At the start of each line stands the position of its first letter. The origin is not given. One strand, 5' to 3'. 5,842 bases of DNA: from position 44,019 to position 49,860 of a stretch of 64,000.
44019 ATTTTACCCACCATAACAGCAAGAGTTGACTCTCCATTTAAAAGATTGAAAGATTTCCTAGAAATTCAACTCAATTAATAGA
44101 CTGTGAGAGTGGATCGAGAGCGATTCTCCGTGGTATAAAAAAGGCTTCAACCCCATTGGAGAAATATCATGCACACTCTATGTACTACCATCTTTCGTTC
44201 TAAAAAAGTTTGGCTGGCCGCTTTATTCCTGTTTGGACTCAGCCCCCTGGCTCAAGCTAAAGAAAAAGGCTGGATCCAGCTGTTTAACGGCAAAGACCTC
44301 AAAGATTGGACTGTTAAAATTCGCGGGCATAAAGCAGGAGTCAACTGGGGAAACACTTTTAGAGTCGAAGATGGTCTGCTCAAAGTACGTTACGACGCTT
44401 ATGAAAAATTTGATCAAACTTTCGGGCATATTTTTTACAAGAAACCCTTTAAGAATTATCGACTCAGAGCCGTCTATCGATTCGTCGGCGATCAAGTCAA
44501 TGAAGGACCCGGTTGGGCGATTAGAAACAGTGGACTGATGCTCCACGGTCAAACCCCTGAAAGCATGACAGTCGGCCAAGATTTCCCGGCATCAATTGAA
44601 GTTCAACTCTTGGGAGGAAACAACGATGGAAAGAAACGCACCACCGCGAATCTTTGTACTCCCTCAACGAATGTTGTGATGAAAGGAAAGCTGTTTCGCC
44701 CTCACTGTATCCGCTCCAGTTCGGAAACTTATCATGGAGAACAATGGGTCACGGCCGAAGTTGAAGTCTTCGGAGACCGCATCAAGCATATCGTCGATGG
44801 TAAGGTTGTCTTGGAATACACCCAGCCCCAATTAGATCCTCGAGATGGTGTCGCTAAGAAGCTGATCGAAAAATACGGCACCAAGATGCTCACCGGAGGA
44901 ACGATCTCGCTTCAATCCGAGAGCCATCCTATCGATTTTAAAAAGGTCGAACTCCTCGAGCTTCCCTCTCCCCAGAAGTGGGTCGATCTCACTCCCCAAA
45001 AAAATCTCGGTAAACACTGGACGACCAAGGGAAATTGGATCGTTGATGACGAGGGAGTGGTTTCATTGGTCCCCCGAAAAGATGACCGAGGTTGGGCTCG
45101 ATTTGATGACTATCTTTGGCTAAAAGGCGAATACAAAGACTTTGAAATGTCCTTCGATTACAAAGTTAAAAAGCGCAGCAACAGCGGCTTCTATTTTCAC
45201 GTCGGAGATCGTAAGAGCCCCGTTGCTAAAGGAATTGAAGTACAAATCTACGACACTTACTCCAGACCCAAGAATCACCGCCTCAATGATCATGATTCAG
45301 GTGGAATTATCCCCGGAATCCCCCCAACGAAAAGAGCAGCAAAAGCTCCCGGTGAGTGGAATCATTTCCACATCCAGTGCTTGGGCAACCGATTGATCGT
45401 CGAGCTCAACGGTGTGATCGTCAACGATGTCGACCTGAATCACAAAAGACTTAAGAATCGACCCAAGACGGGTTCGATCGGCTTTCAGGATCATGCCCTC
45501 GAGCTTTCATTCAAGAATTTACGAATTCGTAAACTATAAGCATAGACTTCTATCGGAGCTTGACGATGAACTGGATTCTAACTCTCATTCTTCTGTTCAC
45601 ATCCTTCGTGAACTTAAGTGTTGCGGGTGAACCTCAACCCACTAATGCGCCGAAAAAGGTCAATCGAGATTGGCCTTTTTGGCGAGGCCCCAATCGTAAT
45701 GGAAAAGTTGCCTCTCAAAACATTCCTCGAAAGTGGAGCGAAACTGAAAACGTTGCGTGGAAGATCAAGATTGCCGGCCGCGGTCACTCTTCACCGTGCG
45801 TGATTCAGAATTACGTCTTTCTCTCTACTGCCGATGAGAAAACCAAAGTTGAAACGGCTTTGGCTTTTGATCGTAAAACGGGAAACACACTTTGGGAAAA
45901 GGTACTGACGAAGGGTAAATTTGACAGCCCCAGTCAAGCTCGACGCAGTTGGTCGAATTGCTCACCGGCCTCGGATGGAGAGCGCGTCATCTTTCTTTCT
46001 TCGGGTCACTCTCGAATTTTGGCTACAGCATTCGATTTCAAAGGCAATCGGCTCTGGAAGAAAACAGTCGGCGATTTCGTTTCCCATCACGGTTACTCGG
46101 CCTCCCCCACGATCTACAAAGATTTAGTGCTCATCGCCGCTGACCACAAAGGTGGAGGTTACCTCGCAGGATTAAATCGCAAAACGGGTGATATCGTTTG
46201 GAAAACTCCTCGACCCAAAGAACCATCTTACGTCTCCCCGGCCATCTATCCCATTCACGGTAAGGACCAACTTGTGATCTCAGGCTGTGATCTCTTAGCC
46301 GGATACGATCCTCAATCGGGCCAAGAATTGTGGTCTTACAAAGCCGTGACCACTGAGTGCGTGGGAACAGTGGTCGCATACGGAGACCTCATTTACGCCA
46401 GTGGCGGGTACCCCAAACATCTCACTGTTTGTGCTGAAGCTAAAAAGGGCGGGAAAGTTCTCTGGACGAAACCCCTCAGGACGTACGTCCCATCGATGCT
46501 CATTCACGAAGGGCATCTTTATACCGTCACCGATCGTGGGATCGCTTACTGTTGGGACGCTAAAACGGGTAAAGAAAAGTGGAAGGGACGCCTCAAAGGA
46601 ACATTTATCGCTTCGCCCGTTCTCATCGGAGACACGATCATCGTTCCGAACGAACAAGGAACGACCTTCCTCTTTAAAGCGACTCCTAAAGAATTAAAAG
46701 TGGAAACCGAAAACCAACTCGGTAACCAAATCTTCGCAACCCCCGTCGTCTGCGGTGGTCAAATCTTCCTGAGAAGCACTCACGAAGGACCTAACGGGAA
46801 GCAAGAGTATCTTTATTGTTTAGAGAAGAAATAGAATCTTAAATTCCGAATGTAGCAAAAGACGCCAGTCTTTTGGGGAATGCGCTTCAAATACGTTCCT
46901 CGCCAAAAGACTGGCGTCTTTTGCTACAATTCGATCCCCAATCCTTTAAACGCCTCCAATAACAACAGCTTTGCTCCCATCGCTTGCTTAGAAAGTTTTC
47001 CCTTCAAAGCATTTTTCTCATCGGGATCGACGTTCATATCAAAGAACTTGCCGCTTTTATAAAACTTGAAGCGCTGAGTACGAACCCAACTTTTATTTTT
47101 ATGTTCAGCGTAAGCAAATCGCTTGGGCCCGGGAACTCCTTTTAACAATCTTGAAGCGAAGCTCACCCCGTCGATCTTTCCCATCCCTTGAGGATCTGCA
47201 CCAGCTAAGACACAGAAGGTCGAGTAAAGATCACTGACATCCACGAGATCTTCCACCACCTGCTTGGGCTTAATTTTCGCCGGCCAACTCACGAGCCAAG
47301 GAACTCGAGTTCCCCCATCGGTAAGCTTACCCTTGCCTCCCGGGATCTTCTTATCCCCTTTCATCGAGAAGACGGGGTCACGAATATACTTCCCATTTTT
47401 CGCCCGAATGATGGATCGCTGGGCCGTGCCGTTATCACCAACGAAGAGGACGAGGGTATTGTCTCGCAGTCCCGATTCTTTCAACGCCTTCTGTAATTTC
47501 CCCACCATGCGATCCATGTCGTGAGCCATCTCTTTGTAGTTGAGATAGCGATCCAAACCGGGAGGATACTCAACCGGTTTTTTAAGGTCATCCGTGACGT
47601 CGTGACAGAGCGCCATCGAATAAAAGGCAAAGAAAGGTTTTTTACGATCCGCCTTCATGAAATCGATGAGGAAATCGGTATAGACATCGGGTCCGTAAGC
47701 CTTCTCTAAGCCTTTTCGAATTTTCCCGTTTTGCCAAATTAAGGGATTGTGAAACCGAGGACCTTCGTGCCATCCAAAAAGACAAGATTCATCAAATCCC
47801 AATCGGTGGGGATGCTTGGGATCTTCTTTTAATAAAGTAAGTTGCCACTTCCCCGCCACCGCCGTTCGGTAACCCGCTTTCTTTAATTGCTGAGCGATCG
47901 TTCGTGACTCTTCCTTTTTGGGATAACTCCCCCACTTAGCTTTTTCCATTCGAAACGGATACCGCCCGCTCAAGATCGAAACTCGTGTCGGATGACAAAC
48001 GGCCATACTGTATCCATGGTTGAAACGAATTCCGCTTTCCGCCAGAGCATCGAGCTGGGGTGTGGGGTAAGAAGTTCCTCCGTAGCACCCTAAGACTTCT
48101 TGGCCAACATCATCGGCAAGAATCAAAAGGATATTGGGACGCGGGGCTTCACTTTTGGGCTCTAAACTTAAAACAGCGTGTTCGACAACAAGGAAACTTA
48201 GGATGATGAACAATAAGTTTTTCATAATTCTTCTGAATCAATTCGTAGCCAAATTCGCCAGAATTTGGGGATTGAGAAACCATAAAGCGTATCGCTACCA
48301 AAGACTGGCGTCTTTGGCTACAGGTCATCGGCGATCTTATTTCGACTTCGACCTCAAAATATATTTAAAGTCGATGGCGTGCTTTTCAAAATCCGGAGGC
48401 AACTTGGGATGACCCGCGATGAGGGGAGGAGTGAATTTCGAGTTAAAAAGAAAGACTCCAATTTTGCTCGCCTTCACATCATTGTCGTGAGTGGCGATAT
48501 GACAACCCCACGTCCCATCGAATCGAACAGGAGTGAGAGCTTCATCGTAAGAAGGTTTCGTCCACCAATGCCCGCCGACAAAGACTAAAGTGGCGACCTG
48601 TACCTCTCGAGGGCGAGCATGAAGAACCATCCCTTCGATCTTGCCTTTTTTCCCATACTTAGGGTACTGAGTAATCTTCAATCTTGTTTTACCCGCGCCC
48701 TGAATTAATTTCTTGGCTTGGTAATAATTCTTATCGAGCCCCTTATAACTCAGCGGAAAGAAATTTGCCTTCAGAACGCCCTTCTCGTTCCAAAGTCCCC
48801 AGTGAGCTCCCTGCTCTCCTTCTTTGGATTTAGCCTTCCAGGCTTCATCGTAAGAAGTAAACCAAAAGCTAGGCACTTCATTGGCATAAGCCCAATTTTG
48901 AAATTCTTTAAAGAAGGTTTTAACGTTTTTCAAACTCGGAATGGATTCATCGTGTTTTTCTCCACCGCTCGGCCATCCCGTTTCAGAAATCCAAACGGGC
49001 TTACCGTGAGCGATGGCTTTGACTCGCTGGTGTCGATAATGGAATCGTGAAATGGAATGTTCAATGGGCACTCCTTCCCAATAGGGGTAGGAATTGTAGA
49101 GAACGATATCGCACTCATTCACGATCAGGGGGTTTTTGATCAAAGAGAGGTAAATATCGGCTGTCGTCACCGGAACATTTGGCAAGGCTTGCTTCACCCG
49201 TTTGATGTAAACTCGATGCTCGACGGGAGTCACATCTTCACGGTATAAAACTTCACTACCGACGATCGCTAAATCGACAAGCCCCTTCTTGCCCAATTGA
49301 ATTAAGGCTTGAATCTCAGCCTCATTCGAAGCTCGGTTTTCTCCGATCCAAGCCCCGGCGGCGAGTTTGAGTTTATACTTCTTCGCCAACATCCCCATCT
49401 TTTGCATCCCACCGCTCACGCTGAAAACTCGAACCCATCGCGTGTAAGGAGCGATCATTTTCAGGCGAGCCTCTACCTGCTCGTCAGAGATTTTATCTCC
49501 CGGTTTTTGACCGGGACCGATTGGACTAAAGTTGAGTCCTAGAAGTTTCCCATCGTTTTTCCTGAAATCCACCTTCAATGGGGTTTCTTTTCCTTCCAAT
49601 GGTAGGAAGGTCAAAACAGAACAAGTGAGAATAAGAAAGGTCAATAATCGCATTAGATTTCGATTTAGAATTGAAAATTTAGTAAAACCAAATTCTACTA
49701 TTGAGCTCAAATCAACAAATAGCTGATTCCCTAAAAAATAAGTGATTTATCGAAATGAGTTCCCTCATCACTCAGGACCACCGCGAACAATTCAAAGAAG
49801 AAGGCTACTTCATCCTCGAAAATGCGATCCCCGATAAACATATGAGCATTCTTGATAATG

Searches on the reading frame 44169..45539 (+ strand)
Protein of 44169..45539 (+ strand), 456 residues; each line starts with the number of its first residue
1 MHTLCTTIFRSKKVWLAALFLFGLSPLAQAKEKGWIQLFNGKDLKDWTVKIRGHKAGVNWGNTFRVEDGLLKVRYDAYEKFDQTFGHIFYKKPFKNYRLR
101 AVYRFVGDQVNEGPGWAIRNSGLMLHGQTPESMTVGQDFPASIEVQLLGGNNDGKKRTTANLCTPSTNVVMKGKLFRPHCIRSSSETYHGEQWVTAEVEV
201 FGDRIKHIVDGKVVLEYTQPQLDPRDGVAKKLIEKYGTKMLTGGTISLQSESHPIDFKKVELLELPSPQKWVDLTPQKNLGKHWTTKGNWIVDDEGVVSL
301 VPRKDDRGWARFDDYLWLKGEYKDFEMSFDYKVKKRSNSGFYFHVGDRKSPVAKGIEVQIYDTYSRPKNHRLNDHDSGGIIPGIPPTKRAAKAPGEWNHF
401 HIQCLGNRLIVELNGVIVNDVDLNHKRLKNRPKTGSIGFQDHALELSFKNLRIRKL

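Call 73: search_protein_families(library=pfam, proteins=[window:44169-45539:+], max_evalue=0.00001)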
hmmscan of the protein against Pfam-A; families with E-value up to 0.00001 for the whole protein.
window:44169-45539:+ (456 aa): 1 family
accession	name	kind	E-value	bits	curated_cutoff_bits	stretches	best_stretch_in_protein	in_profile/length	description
PF06439.18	3keto-disac_hyd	-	5.8e-74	248.6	26.8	2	34-262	1-186/187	3-keto-disaccharide hydrolase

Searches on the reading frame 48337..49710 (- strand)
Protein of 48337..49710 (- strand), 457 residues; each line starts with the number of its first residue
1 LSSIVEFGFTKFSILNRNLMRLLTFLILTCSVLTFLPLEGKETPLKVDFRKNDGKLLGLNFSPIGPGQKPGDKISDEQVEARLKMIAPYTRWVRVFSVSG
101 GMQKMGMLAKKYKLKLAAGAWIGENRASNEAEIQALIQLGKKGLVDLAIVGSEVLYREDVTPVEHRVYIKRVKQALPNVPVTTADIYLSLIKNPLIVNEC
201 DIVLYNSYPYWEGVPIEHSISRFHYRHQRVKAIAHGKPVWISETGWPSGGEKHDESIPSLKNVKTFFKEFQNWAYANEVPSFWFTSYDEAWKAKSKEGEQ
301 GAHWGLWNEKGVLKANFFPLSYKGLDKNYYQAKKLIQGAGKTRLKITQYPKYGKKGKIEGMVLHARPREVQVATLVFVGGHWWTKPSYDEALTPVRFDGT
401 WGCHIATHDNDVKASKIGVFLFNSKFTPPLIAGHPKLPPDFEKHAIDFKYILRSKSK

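Call 73: search_protein_families(library=pfam, proteins=[window:48337-49710:-], max_evalue=0.00001)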
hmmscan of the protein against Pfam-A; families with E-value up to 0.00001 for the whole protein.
window:48337-49710:- (457 aa): 1 family
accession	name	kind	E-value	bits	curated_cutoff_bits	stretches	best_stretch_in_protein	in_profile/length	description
PF00332.24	Glyco_hydro_17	-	2.7e-09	37.5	28.2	1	239-311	226-298/306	Glycosyl hydrolases family 17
